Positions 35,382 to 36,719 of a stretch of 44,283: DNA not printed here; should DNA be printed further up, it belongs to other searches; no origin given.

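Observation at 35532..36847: Glycine-zipper-rich C-terminal toxin module plus overlapping three-TM immunity candidate, with a local GC drop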

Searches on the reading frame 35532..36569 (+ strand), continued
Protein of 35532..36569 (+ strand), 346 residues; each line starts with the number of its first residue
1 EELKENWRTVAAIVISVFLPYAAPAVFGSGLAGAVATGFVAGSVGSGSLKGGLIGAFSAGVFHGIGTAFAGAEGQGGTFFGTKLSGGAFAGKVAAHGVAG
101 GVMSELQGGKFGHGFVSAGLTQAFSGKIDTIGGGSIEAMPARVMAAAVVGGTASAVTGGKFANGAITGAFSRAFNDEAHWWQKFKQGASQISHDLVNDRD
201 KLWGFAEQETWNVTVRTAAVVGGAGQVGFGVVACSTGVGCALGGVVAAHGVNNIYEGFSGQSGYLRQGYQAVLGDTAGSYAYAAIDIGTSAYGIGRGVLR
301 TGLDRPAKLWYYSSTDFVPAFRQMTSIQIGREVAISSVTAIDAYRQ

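Call 50: find_related_loci(query=A1, collection=genome_contigs, flank=9000)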
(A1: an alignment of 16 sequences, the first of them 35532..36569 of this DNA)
Query A1 (346 aa) in genome_contigs; peptide patterns used: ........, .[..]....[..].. (x = any residue, [..] = any of these).
599 stretches matched a pattern (row limit reached: there are more); 524 encode a relative of the query (tblastn E <= 1e-3); the best 80 are kept; 78 distinct loci.
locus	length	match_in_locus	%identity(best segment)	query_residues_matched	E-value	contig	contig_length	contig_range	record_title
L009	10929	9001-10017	44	3-346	6e-67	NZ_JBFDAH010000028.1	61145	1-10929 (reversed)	Aliikangiella maris strain GXAS 306 Scaffold28, whole genome shotgun sequence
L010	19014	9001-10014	42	1-346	1e-66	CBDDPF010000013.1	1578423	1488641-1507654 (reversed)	MAG: Endozoicomonadaceae bacterium isolate 17fc2c02-d069-4e89-b034-8c3bf2a7bc4d genome assembly, contig: contig_12, whol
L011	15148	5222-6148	47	12-318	3e-64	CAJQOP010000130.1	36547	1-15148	MAG: uncultured Glaciecola sp. isolate 10_20180522_Bin_METABAT_131_1 genome assembly, contig: c_000004470538, whole geno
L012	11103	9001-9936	43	1-318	3e-56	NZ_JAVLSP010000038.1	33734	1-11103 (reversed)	Candidatus Sororendozoicomonas aggregata isolate Pac_P3-11-1 NODE_38_length_33734_cov_16.547257, whole genome shotgun se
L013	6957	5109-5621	59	7-178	2e-52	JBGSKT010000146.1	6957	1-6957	MAG: Lysobacterales bacterium isolate JTS-AC188 k141_2804734, whole genome shotgun sequence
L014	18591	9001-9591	50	3-213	1e-48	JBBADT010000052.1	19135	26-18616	MAG: Advenella sp. isolate SO_2017_LW2_13 scaffold_6359_c1_LW138R_2017, whole genome shotgun sequence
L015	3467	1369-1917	53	9-195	1e-48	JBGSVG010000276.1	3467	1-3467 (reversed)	MAG: Sphingorhabdus sp. isolate JTS-AC451 k141_1396508, whole genome shotgun sequence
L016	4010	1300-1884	52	12-202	9e-46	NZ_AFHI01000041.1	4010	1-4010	Rheinheimera sp. A13L DRAFT__contig00046, whole genome shotgun sequence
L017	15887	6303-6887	53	3-194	2e-44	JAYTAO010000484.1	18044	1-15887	MAG: Rhodanobacteraceae bacterium isolate GFS_13943 GFS_13943_483, whole genome shotgun sequence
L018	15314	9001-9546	56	8-183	7e-43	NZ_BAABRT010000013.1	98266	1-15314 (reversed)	Microbulbifer aestuariivivens strain NBRC 112533 112533_is_13, whole genome shotgun sequence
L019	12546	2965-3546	50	3-193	2e-41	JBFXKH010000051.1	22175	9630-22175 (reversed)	MAG: Lysobacterales bacterium isolate CA_2019_TPIn_70 NODE_7644_length_22175_cov_6.316718_TPIn, whole genome shotgun seq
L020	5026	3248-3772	53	10-178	4e-40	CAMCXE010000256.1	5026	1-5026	MAG: Thalassocella blandensis isolate MsH-30apr19-134 genome assembly, contig: MsH-30apr19-C40278, whole genome shotgun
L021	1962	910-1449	48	2-178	3e-40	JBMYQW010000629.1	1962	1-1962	MAG: Spirulinaceae cyanobacterium isolate ME_XS_2305_bin_12 ME_XS_2305_bin_12_641, whole genome shotgun sequence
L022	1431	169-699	54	8-179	5e-41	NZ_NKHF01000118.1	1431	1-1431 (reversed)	Pseudoalteromonas piscicida strain 36Y_RITHPW contig00008, whole genome shotgun sequence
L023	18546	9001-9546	50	5-190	8e-39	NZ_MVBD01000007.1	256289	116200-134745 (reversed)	Marinicella sediminis strain F2 contig7, whole genome shotgun sequence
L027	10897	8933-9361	54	44-179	2e-36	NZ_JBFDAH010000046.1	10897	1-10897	Aliikangiella maris strain GXAS 306 Scaffold46, whole genome shotgun sequence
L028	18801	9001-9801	38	47-344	7e-39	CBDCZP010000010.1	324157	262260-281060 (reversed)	MAG: Thiotrichaceae bacterium isolate 835999da-035e-4625-bfa5-422bec9dcdc6 genome assembly, contig: contig_10, whole gen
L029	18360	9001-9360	58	49-179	5e-36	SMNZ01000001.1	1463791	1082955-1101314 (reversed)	Alteromonadaceae bacterium M269 M269_contig_1, whole genome shotgun sequence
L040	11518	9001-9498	44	18-195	4e-34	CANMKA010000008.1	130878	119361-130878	uncultured Paraglaciecola sp. isolate 44-3Z.fasta genome assembly, contig: NODE_8, whole genome shotgun sequence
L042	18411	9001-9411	53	46-180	2e-33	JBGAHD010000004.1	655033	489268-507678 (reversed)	MAG: Ahniellaceae bacterium isolate MAG_MBR_H10.40 MBRH10-40_opera_contig_38, whole genome shotgun sequence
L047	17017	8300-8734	54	38-178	5e-33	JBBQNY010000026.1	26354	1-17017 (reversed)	MAG: Lysobacterales bacterium isolate Co_metawrap_254 Cmw_254_k141_23094805_length_26354_cov_11.9983, whole genome shotg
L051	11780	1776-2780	35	5-346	1e-31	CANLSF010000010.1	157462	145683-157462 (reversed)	uncultured Kiloniellaceae bacterium isolate 2B2-119-4.fasta genome assembly, contig: NODE_10, whole genome shotgun seque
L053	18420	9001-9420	59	48-183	2e-31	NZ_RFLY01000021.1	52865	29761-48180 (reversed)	Solilutibacter pythonis strain 4284/11 21_52865_50.5653, whole genome shotgun sequence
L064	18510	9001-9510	49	36-185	7e-30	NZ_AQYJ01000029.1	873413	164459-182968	Microbulbifer variabilis ATCC 700307 G367DRAFT_scaffold00001.1_C, whole genome shotgun sequence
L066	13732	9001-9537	45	4-180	2e-29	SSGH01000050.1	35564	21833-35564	MAG: Lysobacter sp. isolate Bin_5_1 c_000000070280, whole genome shotgun sequence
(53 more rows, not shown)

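Call 65: search_protein_families(library=pfam, proteins=[L009:2620-4719:+, L014:2806-4905:+, L027:2057-4156:+, L029:1900-3999:+, L040:2833-4932:+, L042:2275-4374:+, L047:1427-3526:+, L053:2344-4443:+, L064:2599-4698:+, L066:2539-4638:+], max_evalue=0.001)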
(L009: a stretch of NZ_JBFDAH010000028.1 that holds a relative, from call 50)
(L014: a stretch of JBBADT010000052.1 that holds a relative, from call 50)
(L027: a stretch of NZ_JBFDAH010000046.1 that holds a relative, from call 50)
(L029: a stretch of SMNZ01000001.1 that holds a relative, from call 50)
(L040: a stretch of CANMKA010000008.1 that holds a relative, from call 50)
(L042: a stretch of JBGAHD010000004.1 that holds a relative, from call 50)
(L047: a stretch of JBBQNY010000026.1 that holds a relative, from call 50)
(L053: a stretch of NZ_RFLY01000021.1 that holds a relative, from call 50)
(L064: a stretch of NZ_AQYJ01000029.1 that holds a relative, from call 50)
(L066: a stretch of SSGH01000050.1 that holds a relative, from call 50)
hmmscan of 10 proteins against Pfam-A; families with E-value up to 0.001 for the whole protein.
L009:2620-4719:+ (700 aa): 3 families
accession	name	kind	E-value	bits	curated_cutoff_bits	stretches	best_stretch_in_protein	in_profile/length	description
PF03534.18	SpvB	-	1e-16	61.5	22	1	284-462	3-182/287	Salmonella virulence plasmid 65kDa B protein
PF13517.12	FG-GAP_3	-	1.3e-12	48.5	26.9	1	170-232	1-59/61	FG-GAP-like repeat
PF01839.29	FG-GAP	-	6.4e-05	23.2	22.1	0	217-232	3-18/37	FG-GAP repeat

L014:2806-4905:+ (700 aa): 4 families
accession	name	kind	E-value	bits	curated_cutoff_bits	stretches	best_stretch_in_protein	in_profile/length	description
PF13517.12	FG-GAP_3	-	8.9e-16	58.7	26.9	2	462-534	1-60/61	FG-GAP-like repeat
PF03534.18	SpvB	-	1.6e-13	51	22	1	53-103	3-52/287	Salmonella virulence plasmid 65kDa B protein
PF01839.29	FG-GAP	-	2.3e-13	50.1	22.1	0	399-413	7-21/37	FG-GAP repeat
PF12256.14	TcdB_toxin_midN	-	3.8e-05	23.5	24.8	0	455-486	27-57/181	Insecticide toxin TcdB middle/N-terminal region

L027:2057-4156:+ (700 aa): 2 families
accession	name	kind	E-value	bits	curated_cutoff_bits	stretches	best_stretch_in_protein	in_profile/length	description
PF03534.18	SpvB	-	1.8e-19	70.5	22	1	412-590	3-182/287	Salmonella virulence plasmid 65kDa B protein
PF13517.12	FG-GAP_3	-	5.9e-06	27.2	26.9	1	298-360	1-59/61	FG-GAP-like repeat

L029:1900-3999:+ (700 aa): 2 families
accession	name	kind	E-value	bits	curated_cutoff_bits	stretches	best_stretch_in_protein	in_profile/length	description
PF03160.20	Calx-beta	-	1.2e-46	158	27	4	192-270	38-119/119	Calx-beta domain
PF03534.18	SpvB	-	8.9e-13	48.5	22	1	538-700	4-171/287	Salmonella virulence plasmid 65kDa B protein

L040:2833-4932:+ (700 aa): 2 families
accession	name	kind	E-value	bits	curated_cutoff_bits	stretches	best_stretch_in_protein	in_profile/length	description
PF03534.18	SpvB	-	3.7e-15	56.4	22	1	204-372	3-182/287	Salmonella virulence plasmid 65kDa B protein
PF13517.12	FG-GAP_3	-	1.6e-08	35.5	26.9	0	487-511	36-60/61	FG-GAP-like repeat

L042:2275-4374:+ (700 aa): 3 families
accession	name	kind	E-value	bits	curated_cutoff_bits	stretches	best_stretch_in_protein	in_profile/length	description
PF03534.18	SpvB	-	9.8e-14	51.7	22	1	54-240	3-178/287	Salmonella virulence plasmid 65kDa B protein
PF01839.29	FG-GAP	-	7.5e-13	48.5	22.1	0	624-641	6-23/37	FG-GAP repeat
PF13517.12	FG-GAP_3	-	2.6e-10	41.2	26.9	2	494-568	1-60/61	FG-GAP-like repeat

L047:1427-3526:+ (700 aa): 3 families
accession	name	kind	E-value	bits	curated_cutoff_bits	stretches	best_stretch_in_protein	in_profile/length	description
PF03534.18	SpvB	-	1.1e-14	54.8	22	1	89-139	3-52/287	Salmonella virulence plasmid 65kDa B protein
PF13517.12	FG-GAP_3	-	4.2e-10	40.5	26.9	1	511-583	1-59/61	FG-GAP-like repeat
PF01839.29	FG-GAP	-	3.7e-09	36.7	22.1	0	439-451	8-20/37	FG-GAP repeat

L053:2344-4443:+ (700 aa): 3 families
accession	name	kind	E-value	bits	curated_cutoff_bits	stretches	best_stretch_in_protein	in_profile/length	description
PF13517.12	FG-GAP_3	-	8.7e-13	49.1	26.9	1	520-590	1-60/61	FG-GAP-like repeat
PF03534.18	SpvB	-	8e-12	45.4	22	1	102-298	3-180/287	Salmonella virulence plasmid 65kDa B protein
PF01839.29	FG-GAP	-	1.7e-09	37.8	22.1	0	519-531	8-20/37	FG-GAP repeat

L064:2599-4698:+ (700 aa): 3 families
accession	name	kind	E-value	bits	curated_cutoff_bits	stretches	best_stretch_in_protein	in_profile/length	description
PF03534.18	SpvB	-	1.1e-15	58.1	22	1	239-415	3-187/287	Salmonella virulence plasmid 65kDa B protein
PF13517.12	FG-GAP_3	-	7.6e-12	46.1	26.9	2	541-616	1-61/61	FG-GAP-like repeat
PF01839.29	FG-GAP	-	4.4e-11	42.9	22.1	0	539-552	7-20/37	FG-GAP repeat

L066:2539-4638:+ (700 aa): 3 families
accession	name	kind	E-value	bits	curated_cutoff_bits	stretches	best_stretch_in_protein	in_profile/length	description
PF03534.18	SpvB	-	3.7e-11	43.2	22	1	136-336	3-185/287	Salmonella virulence plasmid 65kDa B protein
PF13517.12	FG-GAP_3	-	2.3e-07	31.7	26.9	1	558-626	1-60/61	FG-GAP-like repeat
PF01839.29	FG-GAP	-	4.9e-06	26.8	22.1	0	615-628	8-21/37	FG-GAP repeat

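Call 75: search_protein_families(library=padloc, proteins=[window:35532-36569:+], max_evalue=0.01)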
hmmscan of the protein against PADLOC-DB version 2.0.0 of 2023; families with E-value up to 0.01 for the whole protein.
window:35532-36569:+ (346 aa): 0 families

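Call 80: search_solved_structures(query=A3, max_evalue=10, show_alignments=3)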
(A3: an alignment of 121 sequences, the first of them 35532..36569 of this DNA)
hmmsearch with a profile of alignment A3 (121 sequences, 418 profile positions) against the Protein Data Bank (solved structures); distinct sequences matched with E-value up to 10: 25.
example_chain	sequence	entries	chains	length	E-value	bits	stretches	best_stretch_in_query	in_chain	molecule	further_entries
9pt5_A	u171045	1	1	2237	1.3e-11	47.7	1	13-168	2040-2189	Teneurin-like protein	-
9on3_A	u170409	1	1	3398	5.3e-10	42.4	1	15-184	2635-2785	SGS4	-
9c4k_Q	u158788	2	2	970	1.5e-08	37.5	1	17-130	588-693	Toxin subunit YenC2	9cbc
6sup_A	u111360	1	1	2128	2e-08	37.1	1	12-131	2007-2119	TcdB2,TccC3,Cell division control protein 42 homolog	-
6h6e_F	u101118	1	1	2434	5.9e-08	35.6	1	12-129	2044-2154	TcdB2,TccC3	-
6suf_F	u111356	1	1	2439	5.9e-08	35.6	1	12-129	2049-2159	TcdB2,TccC3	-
6l7i_G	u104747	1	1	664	6.3e-08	35.5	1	12-126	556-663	TccC2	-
4igl_B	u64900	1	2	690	7.2e-08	35.3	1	16-127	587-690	YenC2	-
6suq_A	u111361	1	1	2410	1.2e-07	34.6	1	12-128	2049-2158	TcdB2,TccC3,Genome polyprotein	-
8fjp_A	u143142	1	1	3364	1.2e-07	34.6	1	15-187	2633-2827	salivary gland surface protein 1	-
6h6g_A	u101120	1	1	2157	4.2e-07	32.8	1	12-127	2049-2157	TcdB2,TccC3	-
4o9x_A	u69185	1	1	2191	4.3e-07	32.8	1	12-127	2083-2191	TcdB2, TccC3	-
6h6f_F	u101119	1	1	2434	2.4e-06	30.3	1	12-129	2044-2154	TcdB2,TccC3,TccC3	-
6sue_F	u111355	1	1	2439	2.5e-06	30.3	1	12-129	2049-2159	TcdB2,TccC3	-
5kis_B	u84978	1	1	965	3.4e-06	29.8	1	11-128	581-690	RHS2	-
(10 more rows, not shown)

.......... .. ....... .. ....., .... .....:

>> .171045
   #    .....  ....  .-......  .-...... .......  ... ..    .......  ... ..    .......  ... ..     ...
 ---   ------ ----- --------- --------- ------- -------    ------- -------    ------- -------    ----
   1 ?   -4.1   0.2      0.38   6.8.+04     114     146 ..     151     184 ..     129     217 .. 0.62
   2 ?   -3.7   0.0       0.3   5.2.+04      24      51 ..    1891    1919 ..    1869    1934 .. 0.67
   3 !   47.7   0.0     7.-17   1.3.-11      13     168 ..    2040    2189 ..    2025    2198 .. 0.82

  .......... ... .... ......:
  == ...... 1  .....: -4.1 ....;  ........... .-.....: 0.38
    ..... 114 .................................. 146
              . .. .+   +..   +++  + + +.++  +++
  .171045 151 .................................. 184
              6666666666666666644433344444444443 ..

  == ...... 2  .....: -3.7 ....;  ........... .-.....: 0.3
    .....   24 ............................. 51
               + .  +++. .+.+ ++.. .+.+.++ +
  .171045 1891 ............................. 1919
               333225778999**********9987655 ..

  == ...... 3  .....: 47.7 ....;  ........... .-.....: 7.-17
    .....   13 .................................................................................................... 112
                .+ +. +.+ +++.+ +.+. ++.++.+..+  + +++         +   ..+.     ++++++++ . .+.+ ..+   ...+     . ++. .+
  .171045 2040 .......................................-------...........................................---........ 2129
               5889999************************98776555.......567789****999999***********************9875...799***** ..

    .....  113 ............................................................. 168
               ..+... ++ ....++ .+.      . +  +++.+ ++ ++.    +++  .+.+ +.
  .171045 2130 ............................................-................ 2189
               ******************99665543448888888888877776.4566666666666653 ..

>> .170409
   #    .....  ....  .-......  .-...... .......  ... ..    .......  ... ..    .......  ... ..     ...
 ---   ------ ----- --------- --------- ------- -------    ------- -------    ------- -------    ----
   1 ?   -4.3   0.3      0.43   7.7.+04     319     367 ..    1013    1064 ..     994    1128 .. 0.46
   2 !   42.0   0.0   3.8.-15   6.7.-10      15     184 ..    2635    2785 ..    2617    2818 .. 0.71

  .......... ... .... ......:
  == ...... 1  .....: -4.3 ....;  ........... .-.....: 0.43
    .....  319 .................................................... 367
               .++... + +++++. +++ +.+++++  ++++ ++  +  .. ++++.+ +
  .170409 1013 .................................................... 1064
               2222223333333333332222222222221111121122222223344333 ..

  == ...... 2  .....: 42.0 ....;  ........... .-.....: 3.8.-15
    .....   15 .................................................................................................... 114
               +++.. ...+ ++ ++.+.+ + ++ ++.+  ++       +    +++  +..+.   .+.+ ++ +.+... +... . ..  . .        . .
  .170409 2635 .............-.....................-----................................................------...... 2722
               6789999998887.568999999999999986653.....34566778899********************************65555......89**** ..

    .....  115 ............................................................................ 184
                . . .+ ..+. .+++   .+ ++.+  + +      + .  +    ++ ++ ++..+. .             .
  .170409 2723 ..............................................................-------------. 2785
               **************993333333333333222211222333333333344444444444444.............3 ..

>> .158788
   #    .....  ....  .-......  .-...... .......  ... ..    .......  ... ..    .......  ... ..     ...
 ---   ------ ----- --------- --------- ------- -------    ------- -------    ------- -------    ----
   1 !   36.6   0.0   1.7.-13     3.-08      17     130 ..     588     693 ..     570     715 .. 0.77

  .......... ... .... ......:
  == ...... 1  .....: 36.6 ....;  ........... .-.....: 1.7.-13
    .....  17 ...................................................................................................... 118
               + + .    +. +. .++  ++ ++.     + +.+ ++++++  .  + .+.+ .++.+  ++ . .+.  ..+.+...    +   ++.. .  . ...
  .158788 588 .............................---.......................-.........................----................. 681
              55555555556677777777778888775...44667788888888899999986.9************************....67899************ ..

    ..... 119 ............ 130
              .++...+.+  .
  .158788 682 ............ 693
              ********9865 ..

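Call 93: search_protein_families(library=pfam, alignment_id=A6, max_evalue=0.001)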
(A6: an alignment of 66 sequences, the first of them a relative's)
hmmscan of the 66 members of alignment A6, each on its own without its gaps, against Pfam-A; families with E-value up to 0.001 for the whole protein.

A. member 1, L009:9568-10029:+ (154 aa): 1 family
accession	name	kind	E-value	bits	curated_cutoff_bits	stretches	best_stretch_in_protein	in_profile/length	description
PF13988.11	DUF4225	-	6.8e-25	87.8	25.9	1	20-127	44-163/165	Protein of unknown function (DUF4225)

B. families by the number of members that match (of 66 scanned): 9 families
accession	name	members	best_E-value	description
PF13988.11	DUF4225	6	3.8e-33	Protein of unknown function (DUF4225)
PF00959.24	Phage_lysozyme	2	2.1e-26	Phage lysozyme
PF14220.11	DUF4329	2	3.2e-07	Domain of unknown function (DUF4329)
PF01551.29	Peptidase_M23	1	1.4e-25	Peptidase family M23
PF15607.11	Ntox44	1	1.9e-11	Bacterial toxin 44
PF03734.19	YkuD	1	7.2e-07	L,D-transpeptidase catalytic domain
PF10908.13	Tlde1_dom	1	7.6e-07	Tlde1 domain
PF12697.13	Abhydrolase_6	1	0.00012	Alpha/beta hydrolase family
PF11187.14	Mbeg1-like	1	0.00076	Mbeg1-like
